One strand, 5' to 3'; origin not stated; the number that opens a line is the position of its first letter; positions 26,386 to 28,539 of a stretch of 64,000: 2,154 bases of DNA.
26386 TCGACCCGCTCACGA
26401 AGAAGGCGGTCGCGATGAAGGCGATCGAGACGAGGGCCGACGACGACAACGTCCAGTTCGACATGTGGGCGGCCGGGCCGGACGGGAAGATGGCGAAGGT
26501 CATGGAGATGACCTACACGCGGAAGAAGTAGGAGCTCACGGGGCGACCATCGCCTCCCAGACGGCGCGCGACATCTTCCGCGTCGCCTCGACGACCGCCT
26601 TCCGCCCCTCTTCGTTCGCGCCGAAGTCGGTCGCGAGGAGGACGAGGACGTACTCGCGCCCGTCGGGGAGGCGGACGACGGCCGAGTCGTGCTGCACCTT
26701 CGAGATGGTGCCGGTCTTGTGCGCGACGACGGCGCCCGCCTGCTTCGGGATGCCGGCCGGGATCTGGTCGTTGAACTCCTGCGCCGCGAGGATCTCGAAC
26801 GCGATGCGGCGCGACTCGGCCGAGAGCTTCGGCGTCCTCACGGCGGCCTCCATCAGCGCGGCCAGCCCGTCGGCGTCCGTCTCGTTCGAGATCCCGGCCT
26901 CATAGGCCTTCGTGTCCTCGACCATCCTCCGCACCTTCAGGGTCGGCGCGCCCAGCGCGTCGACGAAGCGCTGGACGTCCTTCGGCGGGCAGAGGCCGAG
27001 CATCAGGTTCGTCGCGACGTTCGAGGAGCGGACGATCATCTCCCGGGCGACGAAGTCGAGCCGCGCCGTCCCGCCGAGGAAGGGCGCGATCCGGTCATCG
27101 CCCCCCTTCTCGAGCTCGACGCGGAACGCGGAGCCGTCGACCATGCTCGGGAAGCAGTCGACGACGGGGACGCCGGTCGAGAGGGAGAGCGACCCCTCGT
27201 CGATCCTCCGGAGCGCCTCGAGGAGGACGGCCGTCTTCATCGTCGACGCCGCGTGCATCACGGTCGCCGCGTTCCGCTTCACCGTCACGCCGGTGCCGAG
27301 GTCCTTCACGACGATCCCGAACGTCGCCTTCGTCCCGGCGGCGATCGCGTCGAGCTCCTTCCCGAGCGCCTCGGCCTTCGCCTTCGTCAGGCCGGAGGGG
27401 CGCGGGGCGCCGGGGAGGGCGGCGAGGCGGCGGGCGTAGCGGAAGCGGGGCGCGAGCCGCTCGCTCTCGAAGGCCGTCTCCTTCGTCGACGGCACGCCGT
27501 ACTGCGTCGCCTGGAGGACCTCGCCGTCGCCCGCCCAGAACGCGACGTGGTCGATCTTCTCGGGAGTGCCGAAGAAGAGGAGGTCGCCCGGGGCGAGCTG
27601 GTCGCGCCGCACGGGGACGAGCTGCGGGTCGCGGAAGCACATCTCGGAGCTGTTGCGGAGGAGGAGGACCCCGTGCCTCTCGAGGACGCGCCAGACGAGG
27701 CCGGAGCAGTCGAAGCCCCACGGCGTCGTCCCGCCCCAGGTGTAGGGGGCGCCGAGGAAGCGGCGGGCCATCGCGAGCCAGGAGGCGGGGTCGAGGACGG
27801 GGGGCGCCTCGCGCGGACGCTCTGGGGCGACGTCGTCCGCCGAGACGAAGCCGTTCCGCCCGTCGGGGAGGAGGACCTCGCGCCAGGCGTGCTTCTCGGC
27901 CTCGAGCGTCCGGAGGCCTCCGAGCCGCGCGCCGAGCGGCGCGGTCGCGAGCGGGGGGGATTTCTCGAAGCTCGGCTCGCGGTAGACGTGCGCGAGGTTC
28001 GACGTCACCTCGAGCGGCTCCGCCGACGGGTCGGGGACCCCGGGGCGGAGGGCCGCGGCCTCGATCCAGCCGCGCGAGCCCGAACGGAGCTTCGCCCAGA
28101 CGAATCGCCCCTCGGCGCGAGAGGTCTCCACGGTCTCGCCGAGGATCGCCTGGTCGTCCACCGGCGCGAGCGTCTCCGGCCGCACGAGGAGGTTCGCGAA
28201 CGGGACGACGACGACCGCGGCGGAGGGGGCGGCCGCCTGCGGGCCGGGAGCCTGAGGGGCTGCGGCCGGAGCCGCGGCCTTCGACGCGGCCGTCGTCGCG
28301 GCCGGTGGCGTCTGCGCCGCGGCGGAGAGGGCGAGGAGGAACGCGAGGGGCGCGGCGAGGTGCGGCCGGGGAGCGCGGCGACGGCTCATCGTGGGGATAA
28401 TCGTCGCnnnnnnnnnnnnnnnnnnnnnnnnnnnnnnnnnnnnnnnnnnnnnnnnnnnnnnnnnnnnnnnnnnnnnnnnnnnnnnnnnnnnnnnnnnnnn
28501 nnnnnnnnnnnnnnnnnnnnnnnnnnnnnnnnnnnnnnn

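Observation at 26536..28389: SH3b-NlpC/P60 endopeptidase carrying a second, class-A beta-lactamase-like catalytic domain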

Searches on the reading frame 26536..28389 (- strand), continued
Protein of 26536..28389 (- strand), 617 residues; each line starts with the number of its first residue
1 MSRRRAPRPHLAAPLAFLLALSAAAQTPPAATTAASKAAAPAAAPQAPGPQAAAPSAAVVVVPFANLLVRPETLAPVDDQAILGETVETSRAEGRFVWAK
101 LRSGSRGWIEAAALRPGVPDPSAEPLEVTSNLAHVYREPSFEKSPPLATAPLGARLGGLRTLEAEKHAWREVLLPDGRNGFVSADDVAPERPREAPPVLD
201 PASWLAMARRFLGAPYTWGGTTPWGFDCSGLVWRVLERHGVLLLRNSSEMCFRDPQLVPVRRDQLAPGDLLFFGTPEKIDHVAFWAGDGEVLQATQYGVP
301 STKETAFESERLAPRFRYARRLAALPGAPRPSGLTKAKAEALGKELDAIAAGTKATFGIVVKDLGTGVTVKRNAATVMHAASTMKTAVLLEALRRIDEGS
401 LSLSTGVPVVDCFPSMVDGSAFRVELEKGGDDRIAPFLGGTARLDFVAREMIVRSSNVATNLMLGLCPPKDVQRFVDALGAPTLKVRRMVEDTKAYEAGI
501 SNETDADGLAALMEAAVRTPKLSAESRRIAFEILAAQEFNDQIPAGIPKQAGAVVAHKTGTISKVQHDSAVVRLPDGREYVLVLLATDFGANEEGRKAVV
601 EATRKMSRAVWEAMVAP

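Call 63: search_protein_families(library=ncbifam, proteins=[P0144, P0205, P0206, P0261, P0150, P0215, P0180], max_evalue=0.001)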
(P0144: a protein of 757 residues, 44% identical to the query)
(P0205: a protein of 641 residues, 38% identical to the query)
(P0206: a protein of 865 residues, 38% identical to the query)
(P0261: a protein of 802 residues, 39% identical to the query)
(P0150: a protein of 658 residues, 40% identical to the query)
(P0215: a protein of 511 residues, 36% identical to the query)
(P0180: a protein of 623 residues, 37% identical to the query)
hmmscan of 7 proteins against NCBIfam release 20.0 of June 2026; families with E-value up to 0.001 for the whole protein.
P0144 (757 aa): 23 families
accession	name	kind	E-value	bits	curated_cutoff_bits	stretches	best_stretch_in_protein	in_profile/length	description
NF033103.1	bla_class_A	equivalog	1.9e-27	96.1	200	1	56-315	4-256/257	class A beta-lactamase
NF012099.1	SubclassA2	equivalog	3.3e-15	56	320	1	56-318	8-272/275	class A beta-lactamase, subclass A2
NF050797.1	blaCESS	exception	5.3e-13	48.9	525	1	56-301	42-281/296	CESS family extended-spectrum class A beta-lactamase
NF000232.1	lactamase_L2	exception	9.5e-10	38.4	540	1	59-291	52-276/303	L2 family extended-spectrum class A beta-lactamase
NF047556.1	blaACA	exception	1.8e-07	30.6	592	1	40-314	27-296/298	ACA family class A beta-lactamase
NF033466.0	blaRCP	exception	7.7e-07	28.6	600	1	52-230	36-203/293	RCP family class A beta-lactamase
NF012167.0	classA_firm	exception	1.2e-06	28.2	427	1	150-294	83-231/255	class A beta-lactamase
NF012156.1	blaP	exception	1.2e-06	27.9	660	1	152-316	133-302/307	class A beta-lactamase BlaP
NF000512.2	blaSGM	exception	1.4e-06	27.9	500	1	57-311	26-271/285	SGM family class A beta-lactamase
NF033060.0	blaBCL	exception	6.6e-06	25.5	600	1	153-298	129-277/301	BCL family class A beta-lactamase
NF033099.1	bla_Exo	exception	1.3e-05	24.8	650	1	150-316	140-311/312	Exo family class A beta-lactamase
NF033101.0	blaL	exception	2e-05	23.8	650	1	149-299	148-307/325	BlaL family class A beta-lactamase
NF041590.1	blaCAE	exception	2.1e-05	23.9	625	1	50-313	34-292/300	CAE family broad-spectrum class A beta-lactamase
NF000449.2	blaBIC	exception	3.5e-05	23.2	640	1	154-315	124-292/294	BIC family carbapenem-hydrolyzing class A beta-lactamase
NF041270.1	bla_Bcer_III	exception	3.9e-05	23.1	670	1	208-319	199-313/314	class A beta-lactamase BlaIII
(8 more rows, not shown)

P0205 (641 aa): 41 families (the best 25 are shown)
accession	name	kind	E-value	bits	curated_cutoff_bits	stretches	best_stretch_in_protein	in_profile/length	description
NF033103.1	bla_class_A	equivalog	1.2e-28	99.9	200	1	71-330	3-255/257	class A beta-lactamase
NF012099.1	SubclassA2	equivalog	2.3e-15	56.5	320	1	67-333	3-271/275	class A beta-lactamase, subclass A2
NF000232.1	lactamase_L2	exception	1.6e-10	40.9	540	1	67-304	44-273/303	L2 family extended-spectrum class A beta-lactamase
NF050797.1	blaCESS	exception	3.7e-10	39.6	525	1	67-305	40-267/296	CESS family extended-spectrum class A beta-lactamase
NF012167.0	classA_firm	exception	1.1e-09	38.1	427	1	145-311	62-232/255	class A beta-lactamase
NF041143.1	blaPenA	exception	2.7e-09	36.7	640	1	78-323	55-292/302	PEN-A family class A beta-lactamase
NF041270.1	bla_Bcer_III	exception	3.1e-09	36.6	670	1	135-329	108-307/314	class A beta-lactamase BlaIII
NF000447.2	bla-A_Chryseo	exception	2.1e-08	33.7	510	1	66-333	22-291/292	CGA/CIA family class A beta-lactamase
NF033929.1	blaAXC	exception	5.9e-08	32.6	650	1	77-328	48-292/296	AXC family carbapenem-hydrolyzing class A beta-lactamase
NF033139.1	blaZ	exception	6e-08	32.3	580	1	158-310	100-258/281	penicillin-hydrolyzing class A beta-lactamase BlaZ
NF033099.1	bla_Exo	exception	1.1e-07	31.5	650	1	83-327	66-306/312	Exo family class A beta-lactamase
NF000320.3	blaPEN-Bcc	equivalog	2.9e-07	30.1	540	1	74-328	48-295/300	PEN family class A beta-lactamase, Bcc-type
NF033060.0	blaBCL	exception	6.8e-07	28.7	600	1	130-308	87-272/301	BCL family class A beta-lactamase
NF033141.0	blaZ_gen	exception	8.2e-07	28.5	500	1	158-310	100-258/281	BlaZ-like penicillin-hydrolyzing class A beta-lactamase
NF040472.1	blaPAD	exception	1.3e-06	28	575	1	59-282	29-244/297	PAD family carbapenem-hydrolyzing class A beta-lactamase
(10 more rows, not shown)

P0206 (865 aa): 29 families (the best 25 are shown)
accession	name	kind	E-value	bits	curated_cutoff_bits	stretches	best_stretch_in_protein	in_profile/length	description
NF033103.1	bla_class_A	equivalog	1.8e-25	89.6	200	1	47-306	4-256/257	class A beta-lactamase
NF012099.1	SubclassA2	equivalog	3.5e-15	55.9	320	1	40-308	2-271/275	class A beta-lactamase, subclass A2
NF000447.2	bla-A_Chryseo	exception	3.3e-08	33.1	510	1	35-307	17-290/292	CGA/CIA family class A beta-lactamase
NF041445.1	blaRATA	exception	9.5e-08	31.5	660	1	47-264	34-247/302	RATA family class A beta-lactamase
NF000451.2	blaBES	exception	3.2e-07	30.1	650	1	139-305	113-284/292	BES family class A beta-lactamase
NF012167.0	classA_firm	exception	4e-07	29.8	427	1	135-306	77-253/255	class A beta-lactamase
NF033101.0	blaL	exception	8.4e-07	28.4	650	1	41-303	54-320/325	BlaL family class A beta-lactamase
NF051480.1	OKP-D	exception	5.4e-06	26.1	650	1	52-289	36-265/286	OKP-D family broad-spectrum class A beta-lactamase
NF050797.1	blaCESS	exception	6e-06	25.8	525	1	78-286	73-273/296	CESS family extended-spectrum class A beta-lactamase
NF000321.3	blaPEN-Bpc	exception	8.7e-06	25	580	1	135-282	117-268/295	PEN family class A beta-lactamase, Bpc-type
NF012143.0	SHV_LEN_OKP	exception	1.3e-05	24.7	535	1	58-288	41-263/285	SHV/LEN/OKP family class A beta-lactamase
NF000265.2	OKP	exception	1.6e-05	24.2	620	1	80-289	65-265/286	OKP family broad-spectrum class A beta-lactamase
NF052571.1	OKP-A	exception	1.8e-05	24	650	1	78-289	63-265/286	OKP-A family broad-spectrum class A beta-lactamase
NF051479.1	OKP-B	exception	2.6e-05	23.6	645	1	80-289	65-265/286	OKP-B family broad-spectrum class A beta-lactamase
NF033466.0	blaRCP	exception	4.5e-05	22.8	600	1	42-173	35-153/293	RCP family class A beta-lactamase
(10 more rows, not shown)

P0261 (802 aa): 26 families (the best 25 are shown)
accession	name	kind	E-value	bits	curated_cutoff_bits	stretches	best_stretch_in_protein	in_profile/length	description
NF033103.1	bla_class_A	equivalog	5.1e-24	84.8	200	1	69-323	10-256/257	class A beta-lactamase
NF050797.1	blaCESS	exception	1.3e-11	44.4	525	1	47-304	33-274/296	CESS family extended-spectrum class A beta-lactamase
NF000232.1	lactamase_L2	exception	2.4e-11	43.6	540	1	49-320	42-298/303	L2 family extended-spectrum class A beta-lactamase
NF000451.2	blaBES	exception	4e-09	36.4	650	1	163-319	120-281/292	BES family class A beta-lactamase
NF012167.0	classA_firm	exception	3.2e-08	33.4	427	1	160-302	85-231/255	class A beta-lactamase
NF012156.1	blaP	exception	7e-08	31.9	660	1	160-302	133-280/307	class A beta-lactamase BlaP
NF012099.1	SubclassA2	equivalog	9.8e-08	31.5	320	1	61-323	6-269/275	class A beta-lactamase, subclass A2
NF040548.1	blaCRP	exception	8.3e-07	28.6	630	1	170-325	128-289/293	CRP family carbapenem-hydrolyzing class A beta-lactamase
NF012141.1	blaKPC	exception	3.7e-06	26.5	625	1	163-326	121-290/293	KPC family carbapenem-hydrolyzing class A beta-lactamase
NF033060.0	blaBCL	exception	6.3e-06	25.6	600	1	158-300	126-272/301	BCL family class A beta-lactamase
NF000448.2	blaACI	exception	7.7e-06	25.5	640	1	72-304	41-261/284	ACI family class A beta-lactamase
NF049858.1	blaSED_CdiA_fam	equivalog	9.7e-06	25.2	580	1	159-306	124-276/293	CdiA/SED family class A beta-lactamase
NF033714.1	blaBBI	exception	1.1e-05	25.1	625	1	158-306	128-281/304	BBI family class A beta-lactamase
NF033089.1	blaCTX-M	exception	1.7e-05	24.3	570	1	163-316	125-283/291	CTX-M family extended-spectrum class A beta-lactamase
NF041270.1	bla_Bcer_III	exception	2e-05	24.1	670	1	159-301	140-286/314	class A beta-lactamase BlaIII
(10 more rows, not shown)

P0150 (658 aa): 25 families
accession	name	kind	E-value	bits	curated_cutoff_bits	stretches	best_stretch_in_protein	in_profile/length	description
NF033103.1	bla_class_A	equivalog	1e-22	80.5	200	1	68-319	13-256/257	class A beta-lactamase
NF012099.1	SubclassA2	equivalog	8.4e-19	67.8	320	1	53-321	2-271/275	class A beta-lactamase, subclass A2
NF033466.0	blaRCP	exception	4e-10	39.3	600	1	48-314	29-285/293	RCP family class A beta-lactamase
NF033098.1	bla_CblA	exception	9.1e-09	34.8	625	1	50-318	24-293/296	CblA family class A beta-lactamase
NF000447.2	bla-A_Chryseo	exception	3.5e-08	33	510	1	48-298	17-268/292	CGA/CIA family class A beta-lactamase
NF000512.2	blaSGM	exception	1.3e-07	31.3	500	1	66-308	32-264/285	SGM family class A beta-lactamase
NF041189.1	blaKBL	exception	7.2e-06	25.4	600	1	89-255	60-217/286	KBL family class A beta-lactamase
NF050797.1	blaCESS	exception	2.1e-05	24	525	1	77-182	60-154/296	CESS family extended-spectrum class A beta-lactamase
NF000232.1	lactamase_L2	exception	3.4e-05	23.5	540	1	70-183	60-162/303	L2 family extended-spectrum class A beta-lactamase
NF000480.2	PSE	exception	3.6e-05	23.4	580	1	70-197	42-159/288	PSE family carbenicillin-hydrolyzing class A beta-lactamase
NF041445.1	blaRATA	exception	7.3e-05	22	660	1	51-182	26-150/302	RATA family class A beta-lactamase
NF033174.0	blaPSV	exception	7.5e-05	22.2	550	1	71-206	40-162/283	PSV family class A beta-lactamase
NF000383.2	blaLAP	exception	7.6e-05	21.8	600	1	61-287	37-251/285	LAP family class A beta-lactamase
NF000481.1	carbeni_gen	exception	0.00011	21.9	430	1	143-198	102-158/284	CARB/PSE/RTG family carbenicillin-hydrolyzing class A beta-lactamase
NF000446.2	blaCIA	exception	0.00017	20.6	640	1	53-297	22-267/292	CIA family extended-spectrum class A beta-lactamase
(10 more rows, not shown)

P0215 (511 aa): 31 families (the best 25 are shown)
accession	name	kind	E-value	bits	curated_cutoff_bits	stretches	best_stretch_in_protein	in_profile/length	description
NF007557.0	PRK10178.1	equivalog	7.4e-33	113.8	176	1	318-499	4-170/188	D-alanyl-D-alanine dipeptidase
NF033103.1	bla_class_A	equivalog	4.3e-25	88.3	200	1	67-305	25-256/257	class A beta-lactamase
NF012099.1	SubclassA2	equivalog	3.6e-14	52.6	320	1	39-307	2-271/275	class A beta-lactamase, subclass A2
NF033115.1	dipept_VanX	equivalog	1.6e-11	44.4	320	1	324-502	6-190/199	D-Ala-D-Ala dipeptidase VanX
NF012167.0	classA_firm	exception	2e-09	37.3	427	1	136-286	79-233/255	class A beta-lactamase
NF033099.1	bla_Exo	exception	7.1e-08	32.2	650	1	73-302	82-307/312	Exo family class A beta-lactamase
NF033867.1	blaPAU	exception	1.4e-06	27.8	640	1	137-293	119-278/293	PAU family class A beta-lactamase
NF012156.1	blaP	exception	2.8e-06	26.6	660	1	139-283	130-278/307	class A beta-lactamase BlaP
NF041445.1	blaRATA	exception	6.6e-06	25.4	660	1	141-306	120-299/302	RATA family class A beta-lactamase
NF000538.1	classA_carba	equivalog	7e-06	25.6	390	1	137-286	78-234/254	carbapenem-hydrolyzing class A beta-lactamase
NF033568.1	blaROB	exception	8e-06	25.2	675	1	133-304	124-300/305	ROB family class A beta-lactamase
NF000517.2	blaCBP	exception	8.4e-06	24.9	650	1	136-307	128-304/308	CBP family penicillin-hydrolyzing class A beta-lactamase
NF000446.2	blaCIA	exception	1.7e-05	23.9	640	1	144-303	117-287/292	CIA family extended-spectrum class A beta-lactamase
NF000298.2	blaTLA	exception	1.9e-05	23.8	640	1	147-307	134-305/309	TLA family extended-spectrum class A beta-lactamase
NF012141.1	blaKPC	exception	2.4e-05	23.8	625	1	134-291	110-271/293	KPC family carbapenem-hydrolyzing class A beta-lactamase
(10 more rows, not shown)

P0180 (623 aa): 75 families (the best 25 are shown)
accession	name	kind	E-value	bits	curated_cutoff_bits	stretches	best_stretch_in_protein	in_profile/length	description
NF006560.0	PRK09061.1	subfamily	3.4e-41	141.1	340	1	8-306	237-514/517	amidohydrolase family protein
NF033103.1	bla_class_A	equivalog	1.3e-33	116.3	200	1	362-621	3-256/257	class A beta-lactamase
NF012099.1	SubclassA2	equivalog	7.3e-17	61.4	320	1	358-622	3-270/275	class A beta-lactamase, subclass A2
NF012167.0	classA_firm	exception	9.4e-14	51.5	427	1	370-618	10-250/255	class A beta-lactamase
NF000232.1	lactamase_L2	exception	1.9e-11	44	540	1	372-600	57-279/303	L2 family extended-spectrum class A beta-lactamase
NF050797.1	blaCESS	exception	3e-11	43.2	525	1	370-600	48-272/296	CESS family extended-spectrum class A beta-lactamase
NF045651.1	blaMUN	exception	1.6e-10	40.9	640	1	370-621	34-287/290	MUN family extended-spectrum class A beta-lactamase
NF041270.1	bla_Bcer_III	exception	1.7e-10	40.7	670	1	370-622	66-310/314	class A beta-lactamase BlaIII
NF033101.0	blaL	exception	2.1e-10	40.2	650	1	330-622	25-324/325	BlaL family class A beta-lactamase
NF033386.1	blaARL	exception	2.2e-10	40.5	620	1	369-600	34-258/282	ARL family class A beta-lactamase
NF040659.1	blaBOR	exception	4.3e-10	39.4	620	1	357-618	40-294/305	BOR family class A beta-lactamase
NF000452.2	blaKLUC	exception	5e-10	39.2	650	1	356-622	32-291/291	KLUC family extended-spectrum class A beta-lactamase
NF041154.1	MTB_classA_BlaC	exception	7.5e-10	38.3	685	1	334-599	22-280/307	class A beta-lactamase BlaC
NF000447.2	bla-A_Chryseo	exception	9.8e-10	38.1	510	1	356-612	21-276/292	CGA/CIA family class A beta-lactamase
NF033141.0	blaZ_gen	exception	1e-09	38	500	1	446-602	98-260/281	BlaZ-like penicillin-hydrolyzing class A beta-lactamase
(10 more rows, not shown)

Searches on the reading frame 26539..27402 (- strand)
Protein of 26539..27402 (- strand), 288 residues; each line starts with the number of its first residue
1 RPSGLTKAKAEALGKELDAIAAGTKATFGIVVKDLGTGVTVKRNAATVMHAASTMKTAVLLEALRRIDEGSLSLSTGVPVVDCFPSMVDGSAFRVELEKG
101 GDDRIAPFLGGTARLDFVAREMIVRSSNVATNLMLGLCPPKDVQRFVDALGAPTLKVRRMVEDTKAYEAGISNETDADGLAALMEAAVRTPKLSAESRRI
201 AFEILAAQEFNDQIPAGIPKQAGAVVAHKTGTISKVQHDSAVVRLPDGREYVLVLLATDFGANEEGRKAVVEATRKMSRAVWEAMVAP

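Call 15: search_solved_structures(query=window:26539-27402:-, max_evalue=0.001, show_alignments=5)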
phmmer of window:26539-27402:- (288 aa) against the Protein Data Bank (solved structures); distinct sequences matched with E-value up to 0.001: 34.
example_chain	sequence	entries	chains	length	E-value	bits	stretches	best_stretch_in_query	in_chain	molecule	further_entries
2j7v_A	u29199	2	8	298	1.2e-12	51.1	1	25-284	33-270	TLL2115 PROTEIN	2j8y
2j9o_A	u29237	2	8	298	2.5e-12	50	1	25-284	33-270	TLL2115 PROTEIN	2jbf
4hes_A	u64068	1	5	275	4.3e-12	49.3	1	118-285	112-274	Beta-lactamase class A-like protein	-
4d2o_A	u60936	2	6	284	1.1e-08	38.1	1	9-273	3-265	PER-2 BETA-LACTAMASE | Beta-lactamase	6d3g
6v4w_A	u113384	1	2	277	1.5e-08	37.7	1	15-284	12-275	Beta-lactamase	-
6dgu_B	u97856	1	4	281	2.4e-08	37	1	13-273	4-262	Beta-lactamase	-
4c75_A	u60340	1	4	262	2.9e-08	36.7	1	12-276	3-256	BETA-LACTAMASE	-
5hw3_A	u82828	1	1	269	2.3e-07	33.8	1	26-272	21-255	Beta-lactamase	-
1bsg_A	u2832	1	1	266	6.4e-07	32.3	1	20-259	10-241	BETA LACTAMASE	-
4ewf_A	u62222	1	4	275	9.5e-07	31.7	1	20-277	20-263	Beta-lactamase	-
1e25_A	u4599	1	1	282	1.3e-06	31.3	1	13-272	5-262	EXTENDED-SPECTRUM BETA-LACTAMASE PER-1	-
6wgp_A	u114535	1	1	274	2.3e-06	30.5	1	20-275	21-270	Beta-lactamase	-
4yfm_A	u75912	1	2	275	2.8e-06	30.2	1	125-280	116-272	Beta-lactamase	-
4c6y_A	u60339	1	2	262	4.2e-06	29.6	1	12-274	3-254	BETA-LACTAMASE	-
6txd_A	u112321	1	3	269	1e-05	28.3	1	11-282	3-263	Beta lactamase (GNCA4-12)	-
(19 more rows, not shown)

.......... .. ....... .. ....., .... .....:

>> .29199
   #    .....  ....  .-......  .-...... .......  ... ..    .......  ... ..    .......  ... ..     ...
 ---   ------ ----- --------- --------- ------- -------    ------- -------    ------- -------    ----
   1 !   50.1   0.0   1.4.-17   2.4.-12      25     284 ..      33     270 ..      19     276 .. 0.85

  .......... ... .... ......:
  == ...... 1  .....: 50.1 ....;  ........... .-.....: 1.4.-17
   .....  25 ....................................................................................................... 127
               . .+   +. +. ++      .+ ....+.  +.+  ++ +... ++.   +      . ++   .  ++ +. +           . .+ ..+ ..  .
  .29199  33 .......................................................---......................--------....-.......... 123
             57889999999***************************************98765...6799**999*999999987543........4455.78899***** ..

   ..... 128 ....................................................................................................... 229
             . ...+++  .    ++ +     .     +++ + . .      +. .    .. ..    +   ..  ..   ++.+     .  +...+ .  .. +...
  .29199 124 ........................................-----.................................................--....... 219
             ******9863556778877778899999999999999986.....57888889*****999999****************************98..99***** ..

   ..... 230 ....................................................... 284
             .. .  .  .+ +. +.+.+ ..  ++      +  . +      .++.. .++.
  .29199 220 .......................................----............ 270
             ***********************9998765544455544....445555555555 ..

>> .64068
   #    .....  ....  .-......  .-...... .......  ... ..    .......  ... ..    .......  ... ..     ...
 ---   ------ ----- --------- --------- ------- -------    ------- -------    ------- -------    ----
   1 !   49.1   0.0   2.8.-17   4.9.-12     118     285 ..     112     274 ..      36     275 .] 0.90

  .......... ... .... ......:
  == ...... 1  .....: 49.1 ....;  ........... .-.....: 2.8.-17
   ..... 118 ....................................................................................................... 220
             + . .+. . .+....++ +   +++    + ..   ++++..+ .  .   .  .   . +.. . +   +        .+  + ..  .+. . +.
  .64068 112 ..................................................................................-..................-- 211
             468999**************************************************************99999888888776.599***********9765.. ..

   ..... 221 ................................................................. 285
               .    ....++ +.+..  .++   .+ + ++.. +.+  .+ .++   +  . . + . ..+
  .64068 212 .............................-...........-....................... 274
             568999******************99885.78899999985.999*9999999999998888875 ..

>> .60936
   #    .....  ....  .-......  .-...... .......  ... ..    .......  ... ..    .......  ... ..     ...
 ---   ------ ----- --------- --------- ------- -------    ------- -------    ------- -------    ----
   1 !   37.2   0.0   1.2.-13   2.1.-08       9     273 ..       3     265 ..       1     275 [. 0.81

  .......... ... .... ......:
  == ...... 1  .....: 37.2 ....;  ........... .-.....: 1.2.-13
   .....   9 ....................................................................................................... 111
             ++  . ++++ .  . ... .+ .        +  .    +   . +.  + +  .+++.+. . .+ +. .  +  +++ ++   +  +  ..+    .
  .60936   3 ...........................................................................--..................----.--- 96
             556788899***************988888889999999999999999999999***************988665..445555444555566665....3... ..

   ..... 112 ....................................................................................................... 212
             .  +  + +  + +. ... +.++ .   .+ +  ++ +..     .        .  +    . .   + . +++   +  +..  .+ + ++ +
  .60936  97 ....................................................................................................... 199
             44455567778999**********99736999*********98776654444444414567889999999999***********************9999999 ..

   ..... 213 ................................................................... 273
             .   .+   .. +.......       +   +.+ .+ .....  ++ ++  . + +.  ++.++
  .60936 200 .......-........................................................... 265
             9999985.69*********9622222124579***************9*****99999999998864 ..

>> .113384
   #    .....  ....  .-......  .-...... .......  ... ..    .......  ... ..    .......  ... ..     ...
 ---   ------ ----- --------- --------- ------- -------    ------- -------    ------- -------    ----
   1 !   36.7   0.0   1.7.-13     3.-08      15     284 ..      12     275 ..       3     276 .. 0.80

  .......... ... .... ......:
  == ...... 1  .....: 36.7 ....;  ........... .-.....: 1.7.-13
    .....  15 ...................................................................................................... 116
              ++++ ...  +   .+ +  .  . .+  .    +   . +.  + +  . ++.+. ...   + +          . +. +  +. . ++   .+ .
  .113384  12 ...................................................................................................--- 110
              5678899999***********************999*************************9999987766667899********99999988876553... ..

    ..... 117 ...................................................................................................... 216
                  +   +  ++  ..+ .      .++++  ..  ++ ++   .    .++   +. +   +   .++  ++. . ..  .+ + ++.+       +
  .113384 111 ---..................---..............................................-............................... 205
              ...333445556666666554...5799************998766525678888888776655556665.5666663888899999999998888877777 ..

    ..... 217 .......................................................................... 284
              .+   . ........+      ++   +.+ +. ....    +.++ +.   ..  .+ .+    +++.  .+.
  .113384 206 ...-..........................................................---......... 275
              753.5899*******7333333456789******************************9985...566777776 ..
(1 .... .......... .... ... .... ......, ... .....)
